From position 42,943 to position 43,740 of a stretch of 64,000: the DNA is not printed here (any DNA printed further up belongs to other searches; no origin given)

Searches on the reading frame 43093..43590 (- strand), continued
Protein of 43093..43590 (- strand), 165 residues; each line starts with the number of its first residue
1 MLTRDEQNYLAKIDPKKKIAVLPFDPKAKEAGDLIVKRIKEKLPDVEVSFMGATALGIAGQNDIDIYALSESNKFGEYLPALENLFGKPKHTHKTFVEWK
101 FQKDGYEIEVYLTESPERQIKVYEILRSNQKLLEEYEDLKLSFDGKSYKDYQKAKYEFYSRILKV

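Call 40: search_protein_families(library=pfam, alignment_id=A3, max_evalue=0.001)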
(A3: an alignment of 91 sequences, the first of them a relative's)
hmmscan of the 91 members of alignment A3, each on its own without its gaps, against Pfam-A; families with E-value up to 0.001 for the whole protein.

A. member 1, L001:6495-6902:+ (135 aa): 1 family
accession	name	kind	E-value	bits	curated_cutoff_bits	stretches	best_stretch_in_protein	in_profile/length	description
PF00293.34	NUDIX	-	2.6e-16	60.3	21.1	1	6-133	3-132/134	NUDIX domain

B. families by the number of members that match (of 91 scanned): 114 families (the first 25 are shown)
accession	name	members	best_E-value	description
PF00293.34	NUDIX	13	1.3e-17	NUDIX domain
PF00398.26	RrnaAD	5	3.3e-49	Ribosomal RNA adenine dimethylase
PF13649.12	Methyltransf_25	5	1.4e-20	Methyltransferase domain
PF13489.12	Methyltransf_23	4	1.6e-12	Methyltransferase domain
PF08241.18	Methyltransf_11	3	2.6e-21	Methyltransferase domain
PF14815.12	NUDIX_4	3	1.6e-12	NUDIX domain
PF07883.17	Cupin_2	3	1.8e-05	Cupin domain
PF01326.24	PPDK_N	2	1.5e-111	Pyruvate phosphate dikinase, AMP/ATP-binding domain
PF01370.27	Epimerase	2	3.2e-63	NAD dependent epimerase/dehydratase family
PF00106.31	adh_short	2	3.5e-32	short chain dehydrogenase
PF00391.29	PEP-utilizers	2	4.7e-28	PEP-utilising enzyme, mobile domain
PF00702.32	Hydrolase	2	1.4e-18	haloacid dehalogenase-like hydrolase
PF00583.31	Acetyltransf_1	2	4.7e-16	Acetyltransferase (GNAT) family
PF13847.12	Methyltransf_31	2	4.7e-16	Methyltransferase domain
PF13673.13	Acetyltransf_10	2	4e-14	Acetyltransferase (GNAT) domain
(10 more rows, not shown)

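Call 41: search_protein_families(library=pfam, alignment_id=A4, max_evalue=0.001)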
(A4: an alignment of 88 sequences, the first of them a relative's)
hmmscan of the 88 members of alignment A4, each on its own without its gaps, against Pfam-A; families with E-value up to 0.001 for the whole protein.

A. member 1, L001:5207-5962:- (251 aa): 3 families
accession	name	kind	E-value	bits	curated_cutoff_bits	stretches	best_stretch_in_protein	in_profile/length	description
PF18765.7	Polbeta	-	7.2e-11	42.5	26.9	1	17-95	4-87/93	Polymerase beta, Nucleotidyltransferase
PF01909.29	NTP_transf_2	-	2.1e-08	34.9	21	1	17-70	5-47/93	Nucleotidyltransferase domain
PF22600.2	MTPAP-like_central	-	0.00083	19.9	27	0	26-69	39-71/139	Poly(A) RNA polymerase, mitochondrial-like, central palm domain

B. families by the number of members that match (of 88 scanned): 104 families (the first 25 are shown)
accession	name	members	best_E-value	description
PF00293.34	NUDIX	9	3.3e-20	NUDIX domain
PF00583.31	Acetyltransf_1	5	1.2e-15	Acetyltransferase (GNAT) family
PF02016.21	Peptidase_S66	4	1e-33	LD-carboxypeptidase N-terminal domain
PF13302.13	Acetyltransf_3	4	7.3e-27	Acetyltransferase (GNAT) domain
PF13508.13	Acetyltransf_7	4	4.6e-14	Acetyltransferase (GNAT) domain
PF13673.13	Acetyltransf_10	4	5e-13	Acetyltransferase (GNAT) domain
PF00300.27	His_Phos_1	3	2.9e-43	Histidine phosphatase superfamily (branch 1)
PF01931.24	NTPase_I-T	3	4.4e-29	Protein of unknown function DUF84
PF13660.11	DUF4147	2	7.1e-58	Domain of unknown function (DUF4147)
PF17676.7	Peptidase_S66C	2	1.5e-26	LD-carboxypeptidase C-terminal domain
PF01725.21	Ham1p_like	2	1.4e-23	Ham1 family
PF05161.18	MOFRL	2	1.4e-23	MOFRL family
PF13420.13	Acetyltransf_4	2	1e-14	Acetyltransferase (GNAT) domain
PF13847.12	Methyltransf_31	2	9.6e-14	Methyltransferase domain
PF13649.12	Methyltransf_25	2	2.6e-12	Methyltransferase domain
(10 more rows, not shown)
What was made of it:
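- NUDIX is the commonest +1 neighbour (13/91) and the commonest -1 neighbour (9/88) (calls 40, 41).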

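Call 42: search_protein_families(library=pfam, alignment_id=A5, max_evalue=0.001)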
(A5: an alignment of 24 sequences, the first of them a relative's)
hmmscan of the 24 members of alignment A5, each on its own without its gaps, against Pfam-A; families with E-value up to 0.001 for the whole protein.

A. member 1, L004:6496-7089:+ (197 aa): 10 families
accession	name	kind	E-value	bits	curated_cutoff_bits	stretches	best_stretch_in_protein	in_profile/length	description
PF13649.12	Methyltransf_25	-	1.4e-16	61.4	27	1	40-131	1-97/97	Methyltransferase domain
PF08241.18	Methyltransf_11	-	2.5e-14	54.1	21.2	1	41-134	1-94/95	Methyltransferase domain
PF13489.12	Methyltransf_23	-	3.9e-14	53.1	27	1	30-175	13-162/164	Methyltransferase domain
PF02353.26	CMAS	-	5.1e-14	52.7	27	1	26-152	54-181/273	Mycolic acid cyclopropane synthetase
PF13847.12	Methyltransf_31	-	6.1e-13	49.1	27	1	35-154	2-128/145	Methyltransferase domain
PF08242.18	Methyltransf_12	-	2.5e-10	41.4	30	1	41-132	1-97/98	Methyltransferase domain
PF01728.25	FtsJ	-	6.8e-05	23.3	24.1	1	17-103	3-96/181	FtsJ-like methyltransferase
PF06325.19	PrmA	-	0.0001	22.4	22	1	27-88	152-213/296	Ribosomal protein L11 methyltransferase (PrmA)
PF08003.17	Methyltransf_9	-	0.00035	20.1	23.8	1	18-71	99-150/315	Protein of unknown function (DUF1698)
PF07021.18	MetW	-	0.00062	19.9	21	1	28-73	5-50/193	Methionine biosynthesis protein MetW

B. families by the number of members that match (of 24 scanned): 22 families
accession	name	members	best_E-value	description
PF00719.24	Pyrophosphatase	7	2.5e-10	Inorganic pyrophosphatase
PF00702.32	Hydrolase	6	3.2e-20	haloacid dehalogenase-like hydrolase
PF13419.12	HAD_2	6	9.1e-19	Haloacid dehalogenase-like hydrolase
PF13242.12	Hydrolase_like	6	1.1e-06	HAD-hyrolase-like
PF13489.12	Methyltransf_23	4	3.9e-14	Methyltransferase domain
PF13847.12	Methyltransf_31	3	6.1e-13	Methyltransferase domain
PF04229.20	GrpB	2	6.4e-48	GrpB protein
PF00398.26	RrnaAD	2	3.3e-30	Ribosomal RNA adenine dimethylase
PF13649.12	Methyltransf_25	2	1.4e-16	Methyltransferase domain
PF13875.12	DUF4202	2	1.7e-16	Domain of unknown function (DUF4202)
PF08241.18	Methyltransf_11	2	2.5e-14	Methyltransferase domain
PF02353.26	CMAS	2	5.1e-14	Mycolic acid cyclopropane synthetase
PF08242.18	Methyltransf_12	2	2.5e-10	Methyltransferase domain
PF06325.19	PrmA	2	5e-05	Ribosomal protein L11 methyltransferase (PrmA)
PF00293.34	NUDIX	1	1.8e-19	NUDIX domain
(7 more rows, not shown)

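Call 53: predict_structure(alignment_id=A6)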
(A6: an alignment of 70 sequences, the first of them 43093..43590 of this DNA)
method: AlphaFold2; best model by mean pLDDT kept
length: 165 residues; sequences in the alignment: 70
mean_pLDDT: 96.7   pTM: 0.87
mean pLDDT of the five models: 96.7, 96.5, 96.4, 96.2, 95.3
residues with pLDDT >= 90: 161; 70-90: 4; 50-70: 0; < 50: 0
segments of 3 or more residues with pLDDT < 50: none
pLDDT, mean of each block of 10 residues (from residue 1): 93 96 98 98 96 98 97 96 98 96 96 95 98 99 98 97 90
secondary structure, 60 per line:
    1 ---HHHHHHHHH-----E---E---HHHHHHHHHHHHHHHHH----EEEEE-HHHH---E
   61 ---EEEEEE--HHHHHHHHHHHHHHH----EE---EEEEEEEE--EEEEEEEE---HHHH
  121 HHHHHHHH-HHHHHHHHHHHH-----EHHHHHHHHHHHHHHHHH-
elements in order: H4-12 H26-42 E47-51 H53-56 E64-69 H72-86 E96-103 E106-113 H117-128 H130-141 H148-164
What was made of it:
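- On GrpB / UPF0157 (PF04229): AF2 pLDDT 96.7 (call 53). Their placement on strands 1, 2 and 4 follows the model's secondary structure (call 53).
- The AF2 model has pLDDT 96.7 (call 53).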

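Call 55: fold_search(model_id=the predicted structure, library=pdb)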
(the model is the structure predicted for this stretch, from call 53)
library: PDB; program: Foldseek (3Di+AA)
matches with E <= 10: 1089; with E <= 0.001: 207
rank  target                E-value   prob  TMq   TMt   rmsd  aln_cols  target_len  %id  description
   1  4ud4_A                4.1e-05  1.00  0.49  0.28   9.3       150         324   15  Structural Plasticity of Cid1 Provides a Basis for its RNA Terminal Uridylyl Transferase Activity (released 2015-03-18)
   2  1jn3                  5.7e-05  1.00  0.43  0.32   7.0       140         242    9  FIDELITY PROPERTIES AND STRUCTURE OF M282L MUTATOR MUTANT OF DNA POLYMERASE: SUBTLE STRUCTURAL CHANGES INFLUENCE THE MEC (released 2001-08-03)
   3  9ewg_A                7.7e-05  1.00  0.41  0.25   8.8       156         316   12  DNA Polymerase Lambda I493K, TTP:At Ca2+ Ground State Ternary Complex (released 2025-07-23)
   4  8vfd_A                9.3e-05  1.00  0.44  0.26   9.2       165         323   10  Ternary DNA Polymerase Beta bound to DNA containing template FapydG incoming TTP analog (released 2024-05-08)
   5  4nm2_A                1.1e-04  1.00  0.44  0.26  10.2       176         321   10  Structure of human DNA polymerase beta complexed with a nicked DNA containing a 8BrG-G at N-1 position and G-C at N po (released 2014-01-22)
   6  4m9h_A                1.1e-04  1.00  0.44  0.26   9.3       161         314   10  DNA Polymerase Beta E295K Soaked with dTTP (released 2013-10-16)
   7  4e7x_D                1.3e-04  1.00  0.47  0.27   9.7       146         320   19  Structural Basis for the Activity of a Cytoplasmic RNA Terminal U-transferase (released 2012-07-04)
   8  4pgq_A                1.4e-04  1.00  0.44  0.26   7.8       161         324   10  Structure of human DNA polymerase beta complexed with G in the template base paired with incoming non-hydrolyzable TTP (released 2014-10-01)
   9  5u8h_A                1.4e-04  1.00  0.44  0.26   9.3       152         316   11  DNA Polymerase Beta G231D crystallized in PEG 400 (released 2017-04-26)
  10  4m9j_A                1.4e-04  1.00  0.45  0.27  10.3       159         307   11  DNA Polymerase Beta E295K Soaked with dUMPNPP (released 2013-10-16)
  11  5tbc_A                1.4e-04  1.00  0.43  0.27  10.2       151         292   12  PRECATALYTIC TERNARY COMPLEX OF HUMAN DNA POLYMERASE BETA WITH GAPPED DNA SUBSTRATE, INCORPORATED (-)3TC-MP AND AN ANO (released 2017-01-11)
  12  4m9g_A                1.5e-04  1.00  0.44  0.26   6.8       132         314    9  DNA Polymerase Beta E295K Binary Complex (released 2013-10-16)
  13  8e11_B                1.5e-04  1.00  0.45  0.33   6.9       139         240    9  Structure of mouse DNA polymerase Beta (PolB) mutant (released 2023-02-01)
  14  5j0s_A                1.5e-04  1.00  0.43  0.25   7.0       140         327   11  Binary complex crystal structure of DNA polymerase Beta with C:T mismatch at the primer terminus (released 2016-10-26)
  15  7rbg_A                1.5e-04  1.00  0.42  0.25   7.2       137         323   12  Human DNA polymerase beta crosslinked ternary complex 1 (released 2022-03-09)
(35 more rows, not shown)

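Call 70: search_protein_representatives(alignment_id=A6)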
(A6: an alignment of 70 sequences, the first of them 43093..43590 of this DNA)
Query: 70 sequences, 170 profile positions. Proteins with E-value up to 0.001 (for the whole library): 761; up to 1e-10: 399; up to 1e-30: 181. The best 150 are listed.
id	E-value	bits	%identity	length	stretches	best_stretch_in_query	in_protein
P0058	5.8e-77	273.4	-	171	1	1-169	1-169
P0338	1.1e-73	262.7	-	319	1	1-168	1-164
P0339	3.9e-68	244.7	-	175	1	1-167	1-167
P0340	5.2e-67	241.0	-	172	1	1-169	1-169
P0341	6.0e-67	240.8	-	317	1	1-169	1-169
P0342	5.5e-65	234.4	-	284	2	1-169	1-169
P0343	1.2e-64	233.3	-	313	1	1-168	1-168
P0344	4.6e-64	231.4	-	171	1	1-169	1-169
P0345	9.8e-64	230.3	-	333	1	1-167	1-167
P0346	3.9e-62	225.1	-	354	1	1-169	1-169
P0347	9.5e-61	220.6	-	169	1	1-168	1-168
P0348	4.0e-60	218.6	-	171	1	1-168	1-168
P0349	4.6e-60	218.4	-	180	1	1-168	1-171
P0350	8.4e-60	217.5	-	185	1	1-169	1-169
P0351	8.0e-59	214.4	-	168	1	1-168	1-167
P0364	4.6e-52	192.4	-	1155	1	2-169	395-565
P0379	5.6e-46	172.5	-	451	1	15-168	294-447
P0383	2.4e-45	170.5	-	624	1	8-169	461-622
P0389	3.5e-43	163.5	-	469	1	11-166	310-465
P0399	6.6e-41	156.1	-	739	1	5-169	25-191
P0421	7.7e-39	149.3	-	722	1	3-167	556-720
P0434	1.0e-37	145.7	-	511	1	5-168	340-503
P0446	9.1e-37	142.6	-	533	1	6-167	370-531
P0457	1.4e-35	138.7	-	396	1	3-168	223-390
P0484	2.8e-33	131.2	-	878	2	5-169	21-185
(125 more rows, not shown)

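Call 73: search_protein_families(library=pfam, alignment_id=A8, max_evalue=0.001)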
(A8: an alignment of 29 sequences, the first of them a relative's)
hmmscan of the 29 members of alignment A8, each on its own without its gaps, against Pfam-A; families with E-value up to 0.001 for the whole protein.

A. member 1, P0338 (319 aa): 1 family
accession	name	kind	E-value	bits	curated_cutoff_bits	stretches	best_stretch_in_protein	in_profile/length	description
PF04229.20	GrpB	-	2.9e-08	34.5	25.5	1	19-165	2-159/159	GrpB protein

B. families by the number of members that match (of 29 scanned): 41 families (the first 25 are shown)
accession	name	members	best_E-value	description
PF04229.20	GrpB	25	2.5e-10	GrpB protein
PF01636.29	APH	8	1.2e-14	Phosphotransferase enzyme family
PF02585.22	PIG-L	3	1.3e-11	GlcNAc-PI de-N-acetylase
PF01522.26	Polysacc_deac_1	2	4.1e-29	Polysaccharide deacetylase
PF00534.26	Glycos_transf_1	2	2.2e-27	Glycosyl transferases group 1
PF13692.12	Glyco_trans_1_4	2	1.2e-25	Glycosyl transferases group 1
PF00293.34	NUDIX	2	7.9e-19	NUDIX domain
PF13480.13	Acetyltransf_6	2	1.2e-18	Acetyltransferase (GNAT) domain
PF13439.12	Glyco_transf_4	2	1.5e-16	Glycosyltransferase Family 4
PF13419.12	HAD_2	2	2e-16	Haloacid dehalogenase-like hydrolase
PF00702.32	Hydrolase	2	2.7e-16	haloacid dehalogenase-like hydrolase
PF20706.3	GT4-conflict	2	4.4e-12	Family 4 Glycosyltransferase in conflict systems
PF00069.31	Pkinase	2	2.9e-06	Protein kinase domain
PF01259.24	SAICAR_synt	1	3.7e-46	SAICAR synthetase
PF00535.33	Glycos_transf_2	1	3.3e-20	Glycosyl transferase family 2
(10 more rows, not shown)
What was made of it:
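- Fusion or neighbour partners include APH (8 of 29), GNAT and RrnaAD (calls 40, 41, 42, 73).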

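Call 83: search_protein_families(library=pfam, proteins=[P0379, P0389, P0434, P0446, P0383, P0364, P0399, P0421, P0484, P0457], max_evalue=0.0001)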
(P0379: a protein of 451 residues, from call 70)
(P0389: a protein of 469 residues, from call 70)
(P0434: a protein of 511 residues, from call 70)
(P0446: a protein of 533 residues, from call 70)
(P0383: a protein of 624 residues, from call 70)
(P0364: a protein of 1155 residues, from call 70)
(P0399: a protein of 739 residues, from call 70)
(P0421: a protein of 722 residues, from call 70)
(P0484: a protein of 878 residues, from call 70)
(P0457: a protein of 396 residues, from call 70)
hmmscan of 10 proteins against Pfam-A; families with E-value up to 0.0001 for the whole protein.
P0379 (451 aa): 2 families
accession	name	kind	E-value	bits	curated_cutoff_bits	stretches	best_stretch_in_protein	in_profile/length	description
PF01522.26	Polysacc_deac_1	-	6.2e-25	88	23.1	1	82-200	5-120/124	Polysaccharide deacetylase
PF04229.20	GrpB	-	7e-05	23.5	25.5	0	298-442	2-153/159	GrpB protein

P0389 (469 aa): 3 families
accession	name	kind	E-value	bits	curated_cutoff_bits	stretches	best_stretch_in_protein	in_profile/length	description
PF04229.20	GrpB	-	4.5e-09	37.1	25.5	1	318-464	2-155/159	GrpB protein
PF01163.29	RIO1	-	5.7e-05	23.3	22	0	192-219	121-148/187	RIO domain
PF01636.29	APH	-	6.9e-05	23.1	23.2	0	86-245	54-222/239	Phosphotransferase enzyme family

P0434 (511 aa): 2 families
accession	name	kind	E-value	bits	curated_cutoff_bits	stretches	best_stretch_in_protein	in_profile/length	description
PF01636.29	APH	-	2.1e-10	41.2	23.2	1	76-268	37-226/239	Phosphotransferase enzyme family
PF04229.20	GrpB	-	4.1e-08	34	25.5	1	354-503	2-158/159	GrpB protein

P0446 (533 aa): 2 families
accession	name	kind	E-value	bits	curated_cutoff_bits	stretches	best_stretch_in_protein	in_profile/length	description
PF13480.13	Acetyltransf_6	-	4.2e-11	43.6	22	1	159-292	5-139/143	Acetyltransferase (GNAT) domain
PF04229.20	GrpB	-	1.4e-08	35.5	25.5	1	382-529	1-155/159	GrpB protein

P0383 (624 aa): 1 family
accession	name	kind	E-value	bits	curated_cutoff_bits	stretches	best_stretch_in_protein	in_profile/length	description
PF01943.22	Polysacc_synt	-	1.3e-06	28.5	28.2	1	17-255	2-241/274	Polysaccharide biosynthesis protein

P0364 (1155 aa): 11 families
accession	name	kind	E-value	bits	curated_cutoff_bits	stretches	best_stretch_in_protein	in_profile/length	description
PF24731.1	DUF7683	-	8.5e-12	45.6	27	1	117-190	2-73/73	Domain of unknown function (DUF7683)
PF04229.20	GrpB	-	1.5e-09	38.7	25.5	1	415-564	2-158/159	GrpB protein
PF00702.32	Hydrolase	-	2.1e-09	38.5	26.4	1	166-312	44-191/191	haloacid dehalogenase-like hydrolase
PF01565.28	FAD_binding_4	-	3.6e-09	36.9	26.4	0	1076-1144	58-131/139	FAD binding domain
PF13238.12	AAA_18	-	6.7e-09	36.7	29.4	1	866-974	1-114/128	AAA domain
PF13419.12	HAD_2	-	2.8e-07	31.2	23.8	1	199-314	60-174/178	Haloacid dehalogenase-like hydrolase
PF01202.28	SKI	-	4.7e-06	27.2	22.1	1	873-1024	2-153/159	Shikimate kinase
PF01636.29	APH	-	6e-06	26.6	23.2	1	640-816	38-225/239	Phosphotransferase enzyme family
PF13671.12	AAA_33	-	7.8e-06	26.7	27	1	869-988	5-133/143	AAA domain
PF02224.24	Cytidylate_kin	-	1.6e-05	25.2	26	0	866-915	1-49/211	Cytidylate kinase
PF13189.12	Cytidylate_kin2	-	3.1e-05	24.7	28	0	865-896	1-32/176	Cytidylate kinase-like family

P0399 (739 aa): 0 families

P0421 (722 aa): 0 families

P0484 (878 aa): 7 families
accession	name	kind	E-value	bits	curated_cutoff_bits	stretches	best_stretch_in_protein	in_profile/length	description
PF00534.26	Glycos_transf_1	-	2.2e-27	96.1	26.4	1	701-856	15-171/172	Glycosyl transferases group 1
PF13692.12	Glyco_trans_1_4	-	1.2e-25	90.9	27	1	702-841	2-140/142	Glycosyl transferases group 1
PF00535.33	Glycos_transf_2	-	3.3e-20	73.1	23.3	1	214-380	1-164/168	Glycosyl transferase family 2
PF13439.12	Glyco_transf_4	-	7.7e-16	59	28.5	1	535-692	2-169/170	Glycosyltransferase Family 4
PF20706.3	GT4-conflict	-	1.5e-09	37.8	26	1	699-807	195-309/385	Family 4 Glycosyltransferase in conflict systems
PF13641.12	Glyco_tranf_2_3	-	3.3e-09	37.5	27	1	213-431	3-226/230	Glycosyltransferase like family 2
PF04229.20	GrpB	-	1.8e-05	25.4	25.5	1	35-184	2-158/159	GrpB protein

P0457 (396 aa): 1 family
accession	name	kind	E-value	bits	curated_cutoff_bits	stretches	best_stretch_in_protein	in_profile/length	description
PF04229.20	GrpB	-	2e-07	31.8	25.5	1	241-388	2-156/159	GrpB protein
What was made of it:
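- Wider subfamily: APH kinase 8 of 29, PIG-L 3, polysaccharide deacetylase, glycosyltransferases, NUDIX 2, HAD 2 (calls 73, 83).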

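Call 84: search_protein_families(library=ncbifam, proteins=[L005:6496-6831:+, P0379], max_evalue=0.0001)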
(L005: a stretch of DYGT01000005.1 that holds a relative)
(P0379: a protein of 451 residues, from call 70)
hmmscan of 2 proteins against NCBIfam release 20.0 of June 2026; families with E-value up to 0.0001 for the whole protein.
L005:6496-6831:+ (111 aa): 1 family
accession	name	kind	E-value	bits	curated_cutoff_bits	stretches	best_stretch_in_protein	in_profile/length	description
NF002317.0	PRK01250.1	equivalog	4.3e-06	26.7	200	1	26-107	49-135/176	inorganic diphosphatase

P0379 (451 aa): 10 families
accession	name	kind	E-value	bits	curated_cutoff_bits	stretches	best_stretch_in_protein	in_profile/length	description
TIGR03933.1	PIA_icaB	equivalog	5.9e-20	71.8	248.35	1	48-239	33-237/245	intercellular adhesin biosynthesis polysaccharide N-deacetylase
TIGR02764.1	spore_ybaN_pdaB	equivalog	1.4e-14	54.3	237.4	1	83-201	5-121/191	polysaccharide deacetylase family sporulation protein PdaB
TIGR03938.2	deacetyl_PgaB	equivalog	3.7e-14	51.9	321.9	1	34-117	4-97/621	poly-beta-1,6-N-acetyl-D-glucosamine N-deacetylase PgaB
NF045821.1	PgAcgDacpgdA1_Bac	equivalog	4.8e-10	38.8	400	1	83-203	87-205/282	peptidoglycan-N-acetylglucosamine deacetylase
TIGR02873.1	spore_ylxY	hypoth_equivalog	3.4e-08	33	391.5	1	101-199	103-198/268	probable sporulation protein, polysaccharide deacetylase family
TIGR02884.1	spore_pdaA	equivalog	3.5e-08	33.4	298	1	83-197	36-149/224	delta-lactam-biosynthetic de-N-acetylase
NF050820.1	PolSacchBiosHfsH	equivalog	1e-07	31.9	400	1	82-196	32-151/249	oligosaccharide deacetylase HfsH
TIGR04243.1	nodulat_NodB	equivalog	2e-07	30.7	240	1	85-197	3-114/197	chitooligosaccharide deacetylase NodB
NF011177.0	PRK14582.1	equivalog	2.7e-06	25.9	923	1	28-113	44-136/671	poly-beta-1,6-N-acetyl-D-glucosamine N-deacetylase PgaB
NF045820.1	PgAcgDacpgdA_Strep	equivalog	8.3e-06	24.9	800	1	83-185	267-367/463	peptidoglycan-N-acetylglucosamine deacetylase PgdA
